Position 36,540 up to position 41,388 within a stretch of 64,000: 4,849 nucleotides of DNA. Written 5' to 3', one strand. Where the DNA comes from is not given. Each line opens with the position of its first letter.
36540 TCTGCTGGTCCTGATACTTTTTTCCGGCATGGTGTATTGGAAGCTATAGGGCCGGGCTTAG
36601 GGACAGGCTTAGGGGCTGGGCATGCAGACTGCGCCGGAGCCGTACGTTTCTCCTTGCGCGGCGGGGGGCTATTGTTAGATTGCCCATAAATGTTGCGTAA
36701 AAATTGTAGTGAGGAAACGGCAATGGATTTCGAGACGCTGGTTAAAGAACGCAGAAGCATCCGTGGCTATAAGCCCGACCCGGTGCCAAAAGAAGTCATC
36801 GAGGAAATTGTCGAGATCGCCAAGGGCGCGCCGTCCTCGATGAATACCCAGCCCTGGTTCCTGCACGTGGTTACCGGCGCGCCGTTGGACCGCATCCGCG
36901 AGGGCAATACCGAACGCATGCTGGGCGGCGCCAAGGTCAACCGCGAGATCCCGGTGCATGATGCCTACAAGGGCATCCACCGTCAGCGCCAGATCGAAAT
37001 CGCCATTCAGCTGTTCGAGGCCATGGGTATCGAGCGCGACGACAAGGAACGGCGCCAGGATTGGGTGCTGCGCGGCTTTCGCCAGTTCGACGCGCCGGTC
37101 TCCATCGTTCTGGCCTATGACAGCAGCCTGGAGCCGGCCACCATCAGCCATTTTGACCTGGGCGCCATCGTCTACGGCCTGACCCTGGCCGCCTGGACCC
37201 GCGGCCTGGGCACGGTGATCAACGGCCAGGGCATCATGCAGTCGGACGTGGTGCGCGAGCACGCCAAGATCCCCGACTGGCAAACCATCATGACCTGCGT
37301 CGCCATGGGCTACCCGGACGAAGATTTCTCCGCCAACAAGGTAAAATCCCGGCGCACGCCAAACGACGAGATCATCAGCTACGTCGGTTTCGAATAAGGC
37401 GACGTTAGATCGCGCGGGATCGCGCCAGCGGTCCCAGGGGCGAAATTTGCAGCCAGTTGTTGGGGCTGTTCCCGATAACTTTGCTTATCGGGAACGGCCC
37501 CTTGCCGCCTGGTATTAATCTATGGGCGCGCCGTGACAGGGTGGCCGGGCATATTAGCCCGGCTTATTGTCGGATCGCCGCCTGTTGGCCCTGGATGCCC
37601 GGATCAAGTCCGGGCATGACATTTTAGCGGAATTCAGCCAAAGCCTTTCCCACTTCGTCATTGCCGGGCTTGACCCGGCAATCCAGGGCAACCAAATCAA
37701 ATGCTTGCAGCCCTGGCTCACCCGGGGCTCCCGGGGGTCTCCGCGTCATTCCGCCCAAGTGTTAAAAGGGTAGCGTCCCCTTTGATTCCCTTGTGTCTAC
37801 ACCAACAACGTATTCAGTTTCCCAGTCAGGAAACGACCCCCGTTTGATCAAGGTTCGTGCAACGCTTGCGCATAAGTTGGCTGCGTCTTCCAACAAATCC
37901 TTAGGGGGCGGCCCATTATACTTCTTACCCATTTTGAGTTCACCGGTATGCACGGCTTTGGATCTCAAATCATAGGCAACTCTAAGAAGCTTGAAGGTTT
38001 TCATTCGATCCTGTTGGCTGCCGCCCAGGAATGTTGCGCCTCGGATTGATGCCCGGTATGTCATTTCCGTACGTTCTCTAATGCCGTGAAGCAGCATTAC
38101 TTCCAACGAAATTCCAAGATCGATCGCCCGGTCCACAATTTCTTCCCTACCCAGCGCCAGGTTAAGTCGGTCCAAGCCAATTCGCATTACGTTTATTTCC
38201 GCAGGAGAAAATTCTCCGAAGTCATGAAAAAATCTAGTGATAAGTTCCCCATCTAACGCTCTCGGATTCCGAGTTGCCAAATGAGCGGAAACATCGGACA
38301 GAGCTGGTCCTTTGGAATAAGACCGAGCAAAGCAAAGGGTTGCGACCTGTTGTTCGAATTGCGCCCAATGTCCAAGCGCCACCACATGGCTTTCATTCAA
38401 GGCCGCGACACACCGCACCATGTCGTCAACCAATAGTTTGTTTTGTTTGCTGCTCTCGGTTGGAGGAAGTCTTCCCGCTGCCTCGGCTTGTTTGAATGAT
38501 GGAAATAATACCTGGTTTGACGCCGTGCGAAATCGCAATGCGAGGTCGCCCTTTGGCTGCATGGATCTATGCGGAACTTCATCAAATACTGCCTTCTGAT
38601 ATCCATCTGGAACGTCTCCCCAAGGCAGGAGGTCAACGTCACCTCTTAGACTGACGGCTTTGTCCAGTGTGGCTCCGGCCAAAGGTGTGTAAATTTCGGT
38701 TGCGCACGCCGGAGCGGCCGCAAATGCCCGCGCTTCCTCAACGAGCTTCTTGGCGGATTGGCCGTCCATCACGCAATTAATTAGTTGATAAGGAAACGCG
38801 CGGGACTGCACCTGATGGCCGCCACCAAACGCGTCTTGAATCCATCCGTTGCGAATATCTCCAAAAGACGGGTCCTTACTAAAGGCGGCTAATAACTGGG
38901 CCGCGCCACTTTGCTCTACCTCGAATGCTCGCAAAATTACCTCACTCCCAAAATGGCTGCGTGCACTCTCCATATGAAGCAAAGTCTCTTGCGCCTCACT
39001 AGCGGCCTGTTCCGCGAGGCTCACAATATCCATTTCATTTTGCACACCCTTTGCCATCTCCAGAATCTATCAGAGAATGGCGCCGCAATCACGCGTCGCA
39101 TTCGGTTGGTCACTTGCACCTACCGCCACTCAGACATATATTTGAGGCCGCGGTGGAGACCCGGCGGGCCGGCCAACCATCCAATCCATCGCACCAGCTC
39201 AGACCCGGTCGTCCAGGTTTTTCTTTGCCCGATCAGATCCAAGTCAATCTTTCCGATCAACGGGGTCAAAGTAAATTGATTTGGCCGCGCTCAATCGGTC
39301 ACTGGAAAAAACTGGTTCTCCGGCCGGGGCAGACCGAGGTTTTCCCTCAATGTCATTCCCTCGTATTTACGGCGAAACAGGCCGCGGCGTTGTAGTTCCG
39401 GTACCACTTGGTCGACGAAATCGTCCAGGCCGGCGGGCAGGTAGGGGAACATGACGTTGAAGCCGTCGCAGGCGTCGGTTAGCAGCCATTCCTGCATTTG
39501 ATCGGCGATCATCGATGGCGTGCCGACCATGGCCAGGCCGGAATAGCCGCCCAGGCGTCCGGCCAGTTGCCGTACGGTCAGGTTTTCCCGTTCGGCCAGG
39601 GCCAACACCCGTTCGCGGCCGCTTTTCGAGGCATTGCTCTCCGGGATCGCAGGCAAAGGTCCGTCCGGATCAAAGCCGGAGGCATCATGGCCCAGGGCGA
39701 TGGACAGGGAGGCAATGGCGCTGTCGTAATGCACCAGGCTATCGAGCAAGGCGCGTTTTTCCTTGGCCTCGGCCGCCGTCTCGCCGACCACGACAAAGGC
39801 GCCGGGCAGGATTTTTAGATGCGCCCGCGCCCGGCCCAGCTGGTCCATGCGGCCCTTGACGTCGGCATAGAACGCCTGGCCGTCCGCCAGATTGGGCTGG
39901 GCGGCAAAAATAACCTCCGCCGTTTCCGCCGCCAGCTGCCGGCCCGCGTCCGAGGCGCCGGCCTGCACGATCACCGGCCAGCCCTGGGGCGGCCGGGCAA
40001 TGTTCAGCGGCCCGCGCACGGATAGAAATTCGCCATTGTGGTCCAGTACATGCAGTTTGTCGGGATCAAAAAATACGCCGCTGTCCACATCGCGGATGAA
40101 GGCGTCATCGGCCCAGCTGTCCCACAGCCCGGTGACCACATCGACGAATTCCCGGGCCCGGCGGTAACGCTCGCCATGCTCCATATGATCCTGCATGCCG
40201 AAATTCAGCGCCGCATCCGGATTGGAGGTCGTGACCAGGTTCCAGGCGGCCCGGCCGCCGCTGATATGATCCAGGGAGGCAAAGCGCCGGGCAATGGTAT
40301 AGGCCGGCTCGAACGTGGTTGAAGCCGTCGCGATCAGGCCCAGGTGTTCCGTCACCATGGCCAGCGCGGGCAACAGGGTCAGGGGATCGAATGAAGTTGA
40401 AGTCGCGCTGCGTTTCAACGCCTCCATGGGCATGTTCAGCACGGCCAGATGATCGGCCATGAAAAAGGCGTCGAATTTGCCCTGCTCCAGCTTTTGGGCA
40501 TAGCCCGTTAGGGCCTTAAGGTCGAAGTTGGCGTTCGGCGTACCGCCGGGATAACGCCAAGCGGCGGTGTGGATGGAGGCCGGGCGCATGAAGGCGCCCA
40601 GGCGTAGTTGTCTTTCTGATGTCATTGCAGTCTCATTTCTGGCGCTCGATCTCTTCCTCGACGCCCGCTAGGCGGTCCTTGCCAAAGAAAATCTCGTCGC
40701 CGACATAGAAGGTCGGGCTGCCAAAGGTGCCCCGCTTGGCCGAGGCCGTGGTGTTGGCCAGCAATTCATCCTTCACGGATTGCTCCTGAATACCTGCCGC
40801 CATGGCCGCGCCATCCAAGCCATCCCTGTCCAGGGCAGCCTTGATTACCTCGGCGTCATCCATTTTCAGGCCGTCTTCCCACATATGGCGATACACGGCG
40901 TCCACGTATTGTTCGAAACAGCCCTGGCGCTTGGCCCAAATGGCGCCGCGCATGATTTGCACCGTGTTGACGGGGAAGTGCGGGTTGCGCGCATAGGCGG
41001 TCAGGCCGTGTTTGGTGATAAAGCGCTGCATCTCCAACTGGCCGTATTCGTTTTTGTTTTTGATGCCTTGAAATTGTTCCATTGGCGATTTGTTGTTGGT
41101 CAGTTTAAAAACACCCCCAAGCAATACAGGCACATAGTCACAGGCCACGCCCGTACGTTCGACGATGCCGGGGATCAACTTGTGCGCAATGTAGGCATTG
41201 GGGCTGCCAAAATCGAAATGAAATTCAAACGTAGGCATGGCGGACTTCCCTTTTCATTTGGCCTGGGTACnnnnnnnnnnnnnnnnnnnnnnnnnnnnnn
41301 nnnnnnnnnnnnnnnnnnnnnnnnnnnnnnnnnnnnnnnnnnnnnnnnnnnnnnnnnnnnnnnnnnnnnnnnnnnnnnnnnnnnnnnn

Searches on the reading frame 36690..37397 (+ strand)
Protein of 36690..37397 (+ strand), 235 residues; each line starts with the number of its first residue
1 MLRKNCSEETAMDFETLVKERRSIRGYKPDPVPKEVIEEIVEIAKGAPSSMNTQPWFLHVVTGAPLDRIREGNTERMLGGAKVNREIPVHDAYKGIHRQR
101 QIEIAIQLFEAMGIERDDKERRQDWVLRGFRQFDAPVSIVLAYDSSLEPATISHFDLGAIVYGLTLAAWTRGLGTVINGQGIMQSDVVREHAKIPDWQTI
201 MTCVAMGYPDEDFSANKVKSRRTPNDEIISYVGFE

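Call 8: search_protein_families(library=pfam, proteins=[window:36690-37397:+], max_evalue=0.01)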
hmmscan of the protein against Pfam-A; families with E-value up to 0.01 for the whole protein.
window:36690-37397:+ (235 aa): 3 families
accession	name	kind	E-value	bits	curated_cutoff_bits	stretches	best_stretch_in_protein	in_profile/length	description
PF00881.29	Nitroreductase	-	7.4e-30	104.8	23.5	1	18-208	1-167/167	Nitroreductase family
PF14512.11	TM1586_NiRdase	-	1.1e-09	38.7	27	1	34-62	157-185/215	Putative TM nitroreductase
PF23930.1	DUF7268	-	0.00037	21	27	1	137-184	22-66/104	Family of unknown function (DUF7268)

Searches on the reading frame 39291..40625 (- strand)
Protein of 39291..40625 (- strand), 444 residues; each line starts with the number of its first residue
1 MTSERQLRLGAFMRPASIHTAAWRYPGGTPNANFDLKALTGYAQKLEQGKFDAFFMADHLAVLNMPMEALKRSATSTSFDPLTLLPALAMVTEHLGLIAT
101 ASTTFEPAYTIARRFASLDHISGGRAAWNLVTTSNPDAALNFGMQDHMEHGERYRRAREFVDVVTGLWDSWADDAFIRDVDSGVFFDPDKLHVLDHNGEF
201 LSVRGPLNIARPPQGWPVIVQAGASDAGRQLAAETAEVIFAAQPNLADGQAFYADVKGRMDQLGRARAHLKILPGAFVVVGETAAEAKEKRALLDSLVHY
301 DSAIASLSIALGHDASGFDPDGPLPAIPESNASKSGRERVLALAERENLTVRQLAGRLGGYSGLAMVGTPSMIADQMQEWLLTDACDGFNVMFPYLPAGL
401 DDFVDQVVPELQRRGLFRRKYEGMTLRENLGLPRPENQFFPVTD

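Call 42: search_protein_families(library=pfam, proteins=[window:39291-40625:-], max_evalue=0.00001)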
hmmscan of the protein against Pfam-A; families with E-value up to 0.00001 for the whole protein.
window:39291-40625:- (444 aa): 1 family
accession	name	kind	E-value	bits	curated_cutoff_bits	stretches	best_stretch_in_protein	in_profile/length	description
PF00296.26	Bac_luciferase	-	2.6e-44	152.3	27.9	1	27-380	18-307/314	Luciferase-like monooxygenase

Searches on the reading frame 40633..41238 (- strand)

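Call 42: search_protein_families(library=pfam, proteins=[window:40633-41238:-], max_evalue=0.00001)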
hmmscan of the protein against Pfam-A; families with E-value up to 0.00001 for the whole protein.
window:40633-41238:- (201 aa): 1 family
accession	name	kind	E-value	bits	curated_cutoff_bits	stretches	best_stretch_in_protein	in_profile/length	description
PF01323.26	DSBA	-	9e-28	97.8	25.6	1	5-197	3-190/191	DSBA-like thioredoxin domain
